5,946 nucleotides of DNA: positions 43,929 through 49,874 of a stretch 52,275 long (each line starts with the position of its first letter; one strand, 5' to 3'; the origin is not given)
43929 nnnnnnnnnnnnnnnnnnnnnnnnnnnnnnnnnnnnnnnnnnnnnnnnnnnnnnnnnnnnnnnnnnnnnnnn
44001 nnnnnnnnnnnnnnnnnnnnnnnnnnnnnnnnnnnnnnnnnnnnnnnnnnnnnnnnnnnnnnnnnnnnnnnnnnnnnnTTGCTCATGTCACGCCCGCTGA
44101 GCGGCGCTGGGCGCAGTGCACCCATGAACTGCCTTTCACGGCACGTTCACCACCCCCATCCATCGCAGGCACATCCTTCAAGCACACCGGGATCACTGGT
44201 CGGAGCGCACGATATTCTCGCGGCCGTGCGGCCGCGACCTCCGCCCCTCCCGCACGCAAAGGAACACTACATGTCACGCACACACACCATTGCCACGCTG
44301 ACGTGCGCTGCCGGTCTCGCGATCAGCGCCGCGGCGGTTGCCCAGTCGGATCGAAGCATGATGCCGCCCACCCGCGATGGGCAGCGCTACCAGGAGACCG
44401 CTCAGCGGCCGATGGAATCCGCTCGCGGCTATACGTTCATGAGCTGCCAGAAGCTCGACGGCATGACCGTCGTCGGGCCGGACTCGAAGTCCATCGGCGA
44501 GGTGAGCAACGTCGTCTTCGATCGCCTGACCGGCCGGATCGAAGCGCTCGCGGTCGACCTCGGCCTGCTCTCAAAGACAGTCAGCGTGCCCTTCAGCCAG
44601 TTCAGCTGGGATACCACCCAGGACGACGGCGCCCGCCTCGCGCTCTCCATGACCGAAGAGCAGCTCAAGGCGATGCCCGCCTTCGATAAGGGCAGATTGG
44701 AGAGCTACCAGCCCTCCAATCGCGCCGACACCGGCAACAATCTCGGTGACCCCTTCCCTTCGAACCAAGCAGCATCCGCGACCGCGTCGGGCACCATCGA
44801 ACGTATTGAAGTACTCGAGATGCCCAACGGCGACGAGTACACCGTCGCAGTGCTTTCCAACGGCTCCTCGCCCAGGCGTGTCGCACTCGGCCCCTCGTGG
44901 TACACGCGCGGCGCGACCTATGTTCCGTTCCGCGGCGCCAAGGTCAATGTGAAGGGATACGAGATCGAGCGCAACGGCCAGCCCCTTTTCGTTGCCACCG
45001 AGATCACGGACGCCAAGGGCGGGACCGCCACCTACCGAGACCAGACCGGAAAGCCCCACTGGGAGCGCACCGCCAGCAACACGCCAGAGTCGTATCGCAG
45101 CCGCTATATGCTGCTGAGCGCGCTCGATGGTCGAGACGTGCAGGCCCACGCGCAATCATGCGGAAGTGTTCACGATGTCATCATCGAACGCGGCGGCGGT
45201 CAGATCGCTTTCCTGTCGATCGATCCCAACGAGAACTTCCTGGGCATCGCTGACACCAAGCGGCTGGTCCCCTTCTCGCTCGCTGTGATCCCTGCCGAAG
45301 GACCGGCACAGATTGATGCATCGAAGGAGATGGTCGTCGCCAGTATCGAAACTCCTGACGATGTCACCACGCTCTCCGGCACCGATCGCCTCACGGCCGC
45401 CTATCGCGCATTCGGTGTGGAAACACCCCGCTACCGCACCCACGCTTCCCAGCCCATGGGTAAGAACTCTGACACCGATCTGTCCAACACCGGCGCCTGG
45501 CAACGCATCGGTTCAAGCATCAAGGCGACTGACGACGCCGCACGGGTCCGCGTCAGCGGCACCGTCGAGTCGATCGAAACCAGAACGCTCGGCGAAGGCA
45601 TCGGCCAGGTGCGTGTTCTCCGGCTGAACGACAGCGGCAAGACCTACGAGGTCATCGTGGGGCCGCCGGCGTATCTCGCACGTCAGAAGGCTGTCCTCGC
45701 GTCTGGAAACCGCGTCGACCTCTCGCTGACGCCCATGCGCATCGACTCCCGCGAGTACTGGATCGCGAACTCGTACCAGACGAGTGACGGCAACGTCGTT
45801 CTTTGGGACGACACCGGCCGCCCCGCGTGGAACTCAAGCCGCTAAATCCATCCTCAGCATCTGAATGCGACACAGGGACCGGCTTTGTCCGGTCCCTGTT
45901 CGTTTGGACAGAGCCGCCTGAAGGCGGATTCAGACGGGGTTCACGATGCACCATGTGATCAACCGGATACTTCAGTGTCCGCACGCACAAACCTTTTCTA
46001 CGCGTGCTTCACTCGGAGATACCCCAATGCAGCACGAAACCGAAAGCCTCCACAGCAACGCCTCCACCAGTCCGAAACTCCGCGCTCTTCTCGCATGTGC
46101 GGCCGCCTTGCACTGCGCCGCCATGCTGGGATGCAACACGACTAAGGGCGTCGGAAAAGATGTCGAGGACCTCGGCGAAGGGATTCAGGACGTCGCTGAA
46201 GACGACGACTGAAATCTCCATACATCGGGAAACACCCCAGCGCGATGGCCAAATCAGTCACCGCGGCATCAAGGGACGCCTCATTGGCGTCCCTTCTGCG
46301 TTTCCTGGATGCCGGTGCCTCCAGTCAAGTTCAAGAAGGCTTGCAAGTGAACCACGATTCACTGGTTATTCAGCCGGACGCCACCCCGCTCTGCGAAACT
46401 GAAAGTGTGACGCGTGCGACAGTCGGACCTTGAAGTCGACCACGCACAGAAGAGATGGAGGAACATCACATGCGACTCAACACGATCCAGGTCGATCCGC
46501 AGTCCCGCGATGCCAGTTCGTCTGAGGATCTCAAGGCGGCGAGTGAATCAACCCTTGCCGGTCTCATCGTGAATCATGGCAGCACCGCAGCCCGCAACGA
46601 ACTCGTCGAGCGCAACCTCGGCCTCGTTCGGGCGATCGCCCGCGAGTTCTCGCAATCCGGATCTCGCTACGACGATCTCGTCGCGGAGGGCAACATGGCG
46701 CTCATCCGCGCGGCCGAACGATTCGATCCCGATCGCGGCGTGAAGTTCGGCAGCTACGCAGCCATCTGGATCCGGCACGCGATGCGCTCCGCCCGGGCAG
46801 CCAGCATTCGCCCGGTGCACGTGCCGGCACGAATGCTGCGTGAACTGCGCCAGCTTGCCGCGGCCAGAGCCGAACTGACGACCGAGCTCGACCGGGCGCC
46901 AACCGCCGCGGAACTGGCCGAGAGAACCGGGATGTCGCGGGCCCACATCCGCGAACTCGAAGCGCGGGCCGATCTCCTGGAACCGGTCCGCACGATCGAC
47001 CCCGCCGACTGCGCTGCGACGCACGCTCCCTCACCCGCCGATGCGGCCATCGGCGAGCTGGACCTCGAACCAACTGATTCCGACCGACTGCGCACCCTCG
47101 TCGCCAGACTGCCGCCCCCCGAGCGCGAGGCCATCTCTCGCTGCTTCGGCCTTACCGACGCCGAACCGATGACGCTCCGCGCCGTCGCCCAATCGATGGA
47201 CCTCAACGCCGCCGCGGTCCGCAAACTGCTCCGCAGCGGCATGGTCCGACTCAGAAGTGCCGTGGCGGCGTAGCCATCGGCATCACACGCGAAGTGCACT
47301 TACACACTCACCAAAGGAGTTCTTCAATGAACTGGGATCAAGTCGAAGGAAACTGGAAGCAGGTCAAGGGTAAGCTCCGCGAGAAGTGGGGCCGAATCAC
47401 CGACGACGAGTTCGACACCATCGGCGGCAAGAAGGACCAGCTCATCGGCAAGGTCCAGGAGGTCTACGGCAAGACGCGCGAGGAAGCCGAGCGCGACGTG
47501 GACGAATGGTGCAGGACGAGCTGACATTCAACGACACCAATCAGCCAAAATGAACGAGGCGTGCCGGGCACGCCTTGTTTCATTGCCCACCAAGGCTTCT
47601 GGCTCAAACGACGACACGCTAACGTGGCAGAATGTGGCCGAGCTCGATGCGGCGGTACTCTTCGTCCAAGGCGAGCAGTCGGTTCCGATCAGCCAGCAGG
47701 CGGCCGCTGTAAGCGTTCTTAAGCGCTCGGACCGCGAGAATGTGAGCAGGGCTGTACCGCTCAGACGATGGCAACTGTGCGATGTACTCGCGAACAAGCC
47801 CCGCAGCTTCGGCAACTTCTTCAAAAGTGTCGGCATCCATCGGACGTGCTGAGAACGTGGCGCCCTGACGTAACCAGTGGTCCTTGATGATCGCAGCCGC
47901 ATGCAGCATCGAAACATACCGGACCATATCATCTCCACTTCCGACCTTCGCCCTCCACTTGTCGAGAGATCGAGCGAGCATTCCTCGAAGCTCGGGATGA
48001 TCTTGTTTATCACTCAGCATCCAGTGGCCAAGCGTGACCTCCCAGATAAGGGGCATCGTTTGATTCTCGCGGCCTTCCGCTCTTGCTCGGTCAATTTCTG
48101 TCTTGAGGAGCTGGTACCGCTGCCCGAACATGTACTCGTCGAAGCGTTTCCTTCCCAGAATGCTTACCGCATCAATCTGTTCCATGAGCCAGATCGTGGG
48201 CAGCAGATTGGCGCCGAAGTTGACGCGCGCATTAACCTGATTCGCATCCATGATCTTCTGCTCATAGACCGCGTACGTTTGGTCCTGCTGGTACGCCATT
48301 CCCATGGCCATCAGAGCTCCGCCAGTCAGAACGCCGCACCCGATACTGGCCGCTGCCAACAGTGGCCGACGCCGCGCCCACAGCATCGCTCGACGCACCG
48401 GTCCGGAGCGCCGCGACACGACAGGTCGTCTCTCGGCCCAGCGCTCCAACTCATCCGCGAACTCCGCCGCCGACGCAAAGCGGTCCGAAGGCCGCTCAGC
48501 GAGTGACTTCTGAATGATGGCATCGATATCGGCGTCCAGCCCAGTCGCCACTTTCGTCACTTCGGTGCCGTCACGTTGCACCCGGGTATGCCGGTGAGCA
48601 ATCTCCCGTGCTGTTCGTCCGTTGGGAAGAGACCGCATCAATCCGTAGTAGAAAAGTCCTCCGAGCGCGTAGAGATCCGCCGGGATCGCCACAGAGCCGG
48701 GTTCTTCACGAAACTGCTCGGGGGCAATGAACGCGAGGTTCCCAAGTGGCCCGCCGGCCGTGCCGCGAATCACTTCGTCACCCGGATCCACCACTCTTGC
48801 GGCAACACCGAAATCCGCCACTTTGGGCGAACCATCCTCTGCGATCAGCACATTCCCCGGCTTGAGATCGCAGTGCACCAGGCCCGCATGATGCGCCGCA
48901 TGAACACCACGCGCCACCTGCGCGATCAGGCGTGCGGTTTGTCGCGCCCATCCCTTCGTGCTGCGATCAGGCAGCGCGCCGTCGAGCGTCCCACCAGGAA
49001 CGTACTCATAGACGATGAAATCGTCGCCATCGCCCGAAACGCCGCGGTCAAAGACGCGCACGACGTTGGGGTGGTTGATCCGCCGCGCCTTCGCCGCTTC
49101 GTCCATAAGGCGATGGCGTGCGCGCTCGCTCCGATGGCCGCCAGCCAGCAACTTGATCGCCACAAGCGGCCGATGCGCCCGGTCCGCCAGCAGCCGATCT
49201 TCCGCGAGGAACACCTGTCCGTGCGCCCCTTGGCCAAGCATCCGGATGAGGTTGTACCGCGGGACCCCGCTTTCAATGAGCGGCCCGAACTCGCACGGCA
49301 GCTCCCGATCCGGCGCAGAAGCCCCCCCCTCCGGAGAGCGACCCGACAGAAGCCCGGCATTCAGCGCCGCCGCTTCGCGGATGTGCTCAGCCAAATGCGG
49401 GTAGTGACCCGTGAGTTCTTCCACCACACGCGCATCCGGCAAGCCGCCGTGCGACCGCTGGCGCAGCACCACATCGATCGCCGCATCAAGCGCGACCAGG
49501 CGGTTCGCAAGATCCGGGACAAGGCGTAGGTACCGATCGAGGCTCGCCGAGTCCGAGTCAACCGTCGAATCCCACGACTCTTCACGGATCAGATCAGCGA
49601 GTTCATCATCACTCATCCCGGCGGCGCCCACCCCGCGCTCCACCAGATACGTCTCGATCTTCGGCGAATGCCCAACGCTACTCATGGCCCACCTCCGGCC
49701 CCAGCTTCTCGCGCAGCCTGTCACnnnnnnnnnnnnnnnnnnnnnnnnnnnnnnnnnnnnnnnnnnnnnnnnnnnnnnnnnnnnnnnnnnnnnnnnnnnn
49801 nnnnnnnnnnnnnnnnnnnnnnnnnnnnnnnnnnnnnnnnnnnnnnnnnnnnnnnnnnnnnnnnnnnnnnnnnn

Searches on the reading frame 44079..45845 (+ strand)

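Call 14: search_protein_families(library=pfam, proteins=[window:44079-45845:+])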
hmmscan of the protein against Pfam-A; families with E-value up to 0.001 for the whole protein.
window:44079-45845:+ (588 aa): 1 family
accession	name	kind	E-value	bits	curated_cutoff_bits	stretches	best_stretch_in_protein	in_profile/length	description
PF05239.21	PRC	-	1.4e-16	60.7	21.2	2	120-175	3-59/78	PRC-barrel domain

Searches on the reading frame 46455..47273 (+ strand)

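Call 14: search_protein_families(library=pfam, proteins=[window:46455-47273:+])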
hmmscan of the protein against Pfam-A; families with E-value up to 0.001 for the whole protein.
window:46455-47273:+ (272 aa): 4 families
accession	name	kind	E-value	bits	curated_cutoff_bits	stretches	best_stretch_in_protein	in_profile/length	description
PF04542.20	Sigma70_r2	-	9.2e-19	67.5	24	1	50-113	1-64/71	Sigma-70 region 2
PF04545.22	Sigma70_r4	-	1.4e-11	44.2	24.1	1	217-267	3-49/50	Sigma-70, region 4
PF04539.22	Sigma70_r3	-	1.3e-07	32.1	25.3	1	130-168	2-40/78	Sigma-70 region 3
PF09339.16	HTH_IclR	-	0.00015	21.9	22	0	145-167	15-37/52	IclR helix-turn-helix domain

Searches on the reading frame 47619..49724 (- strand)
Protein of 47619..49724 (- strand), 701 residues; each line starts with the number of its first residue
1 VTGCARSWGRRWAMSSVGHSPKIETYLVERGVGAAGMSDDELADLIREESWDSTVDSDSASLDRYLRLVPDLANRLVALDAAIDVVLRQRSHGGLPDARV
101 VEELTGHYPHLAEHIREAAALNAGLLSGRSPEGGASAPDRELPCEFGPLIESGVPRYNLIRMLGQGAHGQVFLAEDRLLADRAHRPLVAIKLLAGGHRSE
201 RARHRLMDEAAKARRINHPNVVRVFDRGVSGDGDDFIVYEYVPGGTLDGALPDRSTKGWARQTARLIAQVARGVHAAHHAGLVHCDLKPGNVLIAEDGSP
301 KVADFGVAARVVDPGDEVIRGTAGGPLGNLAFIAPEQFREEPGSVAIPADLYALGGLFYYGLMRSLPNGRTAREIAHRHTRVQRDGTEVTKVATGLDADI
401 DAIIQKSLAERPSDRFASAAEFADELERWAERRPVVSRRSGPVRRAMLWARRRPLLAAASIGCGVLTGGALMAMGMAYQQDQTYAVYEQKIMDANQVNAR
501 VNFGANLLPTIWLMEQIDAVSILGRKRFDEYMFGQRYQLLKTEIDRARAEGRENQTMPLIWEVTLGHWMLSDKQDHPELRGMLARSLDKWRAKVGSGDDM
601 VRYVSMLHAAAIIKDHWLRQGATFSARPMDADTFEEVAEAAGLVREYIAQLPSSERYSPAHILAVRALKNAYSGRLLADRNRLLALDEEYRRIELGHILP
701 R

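Call 14: search_protein_families(library=pfam, proteins=[window:47619-49724:-])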
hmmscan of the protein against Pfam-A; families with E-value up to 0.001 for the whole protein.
window:47619-49724:- (701 aa): 4 families
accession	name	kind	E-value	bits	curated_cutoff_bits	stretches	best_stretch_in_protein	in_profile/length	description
PF00069.31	Pkinase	-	5e-32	111.8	31.7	1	157-417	1-253/263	Protein kinase domain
PF07714.23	PK_Tyr_Ser-Thr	-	2.5e-25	89.7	23.1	1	159-415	3-248/258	Protein tyrosine and serine/threonine kinase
PF01636.29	APH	-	8.3e-05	22.9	23.2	0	266-305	154-194/239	Phosphotransferase enzyme family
PF03109.22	ABC1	-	9.3e-05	22.1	22.9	1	235-311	143-217/244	ABC1 atypical kinase-like domain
